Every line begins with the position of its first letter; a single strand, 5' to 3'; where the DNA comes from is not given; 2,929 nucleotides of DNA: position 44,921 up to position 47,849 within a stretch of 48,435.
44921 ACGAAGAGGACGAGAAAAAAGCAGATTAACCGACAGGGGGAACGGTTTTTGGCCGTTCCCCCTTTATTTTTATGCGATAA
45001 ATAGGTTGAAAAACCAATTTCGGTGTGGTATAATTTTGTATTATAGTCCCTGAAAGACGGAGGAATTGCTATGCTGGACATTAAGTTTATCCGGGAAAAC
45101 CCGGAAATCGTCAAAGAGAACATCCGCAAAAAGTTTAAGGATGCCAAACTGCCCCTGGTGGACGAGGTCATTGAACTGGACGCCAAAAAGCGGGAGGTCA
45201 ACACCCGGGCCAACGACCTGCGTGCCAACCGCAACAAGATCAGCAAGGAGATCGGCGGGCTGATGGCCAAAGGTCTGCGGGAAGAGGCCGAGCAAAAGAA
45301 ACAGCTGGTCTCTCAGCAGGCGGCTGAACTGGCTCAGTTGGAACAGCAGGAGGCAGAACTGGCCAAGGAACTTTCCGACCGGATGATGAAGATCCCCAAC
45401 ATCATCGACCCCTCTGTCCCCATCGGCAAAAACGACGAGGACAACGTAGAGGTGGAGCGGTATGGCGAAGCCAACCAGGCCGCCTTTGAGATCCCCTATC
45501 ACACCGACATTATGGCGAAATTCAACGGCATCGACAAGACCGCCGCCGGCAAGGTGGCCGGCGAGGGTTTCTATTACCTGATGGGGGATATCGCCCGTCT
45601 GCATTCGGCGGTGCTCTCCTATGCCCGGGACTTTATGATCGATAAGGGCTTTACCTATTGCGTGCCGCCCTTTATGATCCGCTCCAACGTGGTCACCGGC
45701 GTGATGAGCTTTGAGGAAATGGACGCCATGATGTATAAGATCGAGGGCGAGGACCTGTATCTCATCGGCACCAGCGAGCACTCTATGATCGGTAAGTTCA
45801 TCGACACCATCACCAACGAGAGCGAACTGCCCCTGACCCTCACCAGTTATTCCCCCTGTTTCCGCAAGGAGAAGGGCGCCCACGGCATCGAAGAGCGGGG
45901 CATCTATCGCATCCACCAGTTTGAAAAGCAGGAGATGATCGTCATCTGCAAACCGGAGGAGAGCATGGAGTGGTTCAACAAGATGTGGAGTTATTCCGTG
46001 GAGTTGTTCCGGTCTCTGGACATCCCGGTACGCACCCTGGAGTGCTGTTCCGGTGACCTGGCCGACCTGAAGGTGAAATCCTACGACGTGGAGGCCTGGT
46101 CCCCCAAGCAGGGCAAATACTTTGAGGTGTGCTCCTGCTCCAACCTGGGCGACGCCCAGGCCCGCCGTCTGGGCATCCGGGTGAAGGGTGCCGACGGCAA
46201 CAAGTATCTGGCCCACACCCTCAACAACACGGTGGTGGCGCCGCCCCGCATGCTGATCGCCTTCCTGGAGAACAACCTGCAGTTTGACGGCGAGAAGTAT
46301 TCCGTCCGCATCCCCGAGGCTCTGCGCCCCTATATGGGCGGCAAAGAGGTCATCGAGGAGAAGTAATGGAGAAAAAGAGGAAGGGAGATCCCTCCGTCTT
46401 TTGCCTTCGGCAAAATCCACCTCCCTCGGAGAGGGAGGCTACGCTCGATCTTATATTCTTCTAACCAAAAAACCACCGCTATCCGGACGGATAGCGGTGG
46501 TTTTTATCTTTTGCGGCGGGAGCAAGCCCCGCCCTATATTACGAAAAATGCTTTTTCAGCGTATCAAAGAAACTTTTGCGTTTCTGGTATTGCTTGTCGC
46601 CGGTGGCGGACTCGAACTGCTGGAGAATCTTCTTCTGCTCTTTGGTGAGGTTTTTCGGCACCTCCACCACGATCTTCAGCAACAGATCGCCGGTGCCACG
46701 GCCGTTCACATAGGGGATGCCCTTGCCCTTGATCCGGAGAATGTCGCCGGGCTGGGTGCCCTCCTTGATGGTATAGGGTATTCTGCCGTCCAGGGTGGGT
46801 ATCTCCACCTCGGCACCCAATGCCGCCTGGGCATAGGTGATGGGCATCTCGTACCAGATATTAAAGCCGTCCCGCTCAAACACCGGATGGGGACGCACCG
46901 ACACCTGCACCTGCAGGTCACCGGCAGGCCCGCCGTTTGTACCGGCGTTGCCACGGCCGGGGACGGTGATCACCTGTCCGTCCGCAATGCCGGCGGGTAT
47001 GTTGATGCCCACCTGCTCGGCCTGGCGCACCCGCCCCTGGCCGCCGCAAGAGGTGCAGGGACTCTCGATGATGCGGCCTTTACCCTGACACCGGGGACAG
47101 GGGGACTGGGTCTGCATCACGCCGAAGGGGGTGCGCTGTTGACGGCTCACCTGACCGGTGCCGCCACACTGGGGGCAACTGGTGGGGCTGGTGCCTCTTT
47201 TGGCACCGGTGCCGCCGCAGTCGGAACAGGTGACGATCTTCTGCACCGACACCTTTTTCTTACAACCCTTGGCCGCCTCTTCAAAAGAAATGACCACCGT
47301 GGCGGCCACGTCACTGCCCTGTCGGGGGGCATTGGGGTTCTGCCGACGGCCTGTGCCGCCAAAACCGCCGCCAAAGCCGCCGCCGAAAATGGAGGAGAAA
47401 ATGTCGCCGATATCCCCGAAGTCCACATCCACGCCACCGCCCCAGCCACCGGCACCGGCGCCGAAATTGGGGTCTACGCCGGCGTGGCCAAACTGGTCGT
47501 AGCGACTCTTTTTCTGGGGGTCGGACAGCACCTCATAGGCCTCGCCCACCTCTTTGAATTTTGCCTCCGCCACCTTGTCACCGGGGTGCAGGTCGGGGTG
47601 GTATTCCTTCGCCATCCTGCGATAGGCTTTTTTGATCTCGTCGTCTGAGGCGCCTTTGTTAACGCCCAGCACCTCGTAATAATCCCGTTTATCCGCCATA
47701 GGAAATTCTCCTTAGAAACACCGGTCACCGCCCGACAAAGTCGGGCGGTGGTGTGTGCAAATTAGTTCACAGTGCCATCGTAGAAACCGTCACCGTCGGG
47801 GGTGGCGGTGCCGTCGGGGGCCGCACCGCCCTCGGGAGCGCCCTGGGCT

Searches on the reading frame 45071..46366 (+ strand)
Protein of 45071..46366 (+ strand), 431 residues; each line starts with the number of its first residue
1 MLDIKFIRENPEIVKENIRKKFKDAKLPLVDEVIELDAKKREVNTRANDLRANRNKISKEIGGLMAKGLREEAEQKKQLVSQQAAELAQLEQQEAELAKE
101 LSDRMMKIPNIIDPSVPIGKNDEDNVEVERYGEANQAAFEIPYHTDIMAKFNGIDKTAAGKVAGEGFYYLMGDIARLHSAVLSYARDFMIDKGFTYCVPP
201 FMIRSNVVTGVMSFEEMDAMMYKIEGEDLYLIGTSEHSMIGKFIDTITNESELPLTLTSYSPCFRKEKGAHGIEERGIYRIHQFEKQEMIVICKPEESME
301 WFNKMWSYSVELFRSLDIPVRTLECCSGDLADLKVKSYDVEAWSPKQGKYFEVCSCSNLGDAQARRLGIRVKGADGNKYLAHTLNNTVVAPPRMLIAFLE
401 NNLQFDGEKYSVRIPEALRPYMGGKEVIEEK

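Call 48: search_protein_families(library=pfam, proteins=[window:45071-46366:+], max_evalue=0.0001)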
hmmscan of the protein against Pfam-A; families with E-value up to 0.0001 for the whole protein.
window:45071-46366:+ (431 aa): 2 families
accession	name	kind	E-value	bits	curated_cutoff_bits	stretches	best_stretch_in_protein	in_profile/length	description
PF00587.30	tRNA-synt_2b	-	9.2e-33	114.2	29.3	1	226-402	8-179/179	tRNA synthetase class II core domain (G, H, P, S and T)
PF02403.27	Seryl_tRNA_N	-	1.8e-26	92.9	28.2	1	1-111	1-107/108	Seryl-tRNA synthetase N-terminal domain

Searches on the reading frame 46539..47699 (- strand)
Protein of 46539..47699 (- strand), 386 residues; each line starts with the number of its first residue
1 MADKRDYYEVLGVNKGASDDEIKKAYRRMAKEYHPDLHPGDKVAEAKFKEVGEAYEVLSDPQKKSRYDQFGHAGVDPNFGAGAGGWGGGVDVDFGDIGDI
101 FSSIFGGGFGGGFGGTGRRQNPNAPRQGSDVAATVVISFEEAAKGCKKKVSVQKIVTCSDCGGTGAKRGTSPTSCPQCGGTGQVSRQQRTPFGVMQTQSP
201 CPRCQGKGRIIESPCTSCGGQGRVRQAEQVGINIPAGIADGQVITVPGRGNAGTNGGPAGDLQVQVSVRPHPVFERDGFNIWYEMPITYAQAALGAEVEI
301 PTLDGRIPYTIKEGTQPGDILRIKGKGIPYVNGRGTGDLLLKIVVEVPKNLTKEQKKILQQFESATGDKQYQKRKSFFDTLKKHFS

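Call 48: search_protein_families(library=pfam, proteins=[window:46539-47699:-], max_evalue=0.0001)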
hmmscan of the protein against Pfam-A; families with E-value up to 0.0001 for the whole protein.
window:46539-47699:- (386 aa): 3 families
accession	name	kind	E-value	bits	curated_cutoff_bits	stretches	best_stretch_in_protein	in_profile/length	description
PF01556.23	DnaJ_C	-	3.9e-50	170.3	26.6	1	133-348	3-152/152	DnaJ C terminal domain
PF00226.36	DnaJ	-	2.6e-28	98.3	27.8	1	6-68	1-63/63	DnaJ domain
PF00684.25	DnaJ_CXXCXGXG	-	2.6e-18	66.5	32.7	1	158-222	1-65/65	DnaJ central domain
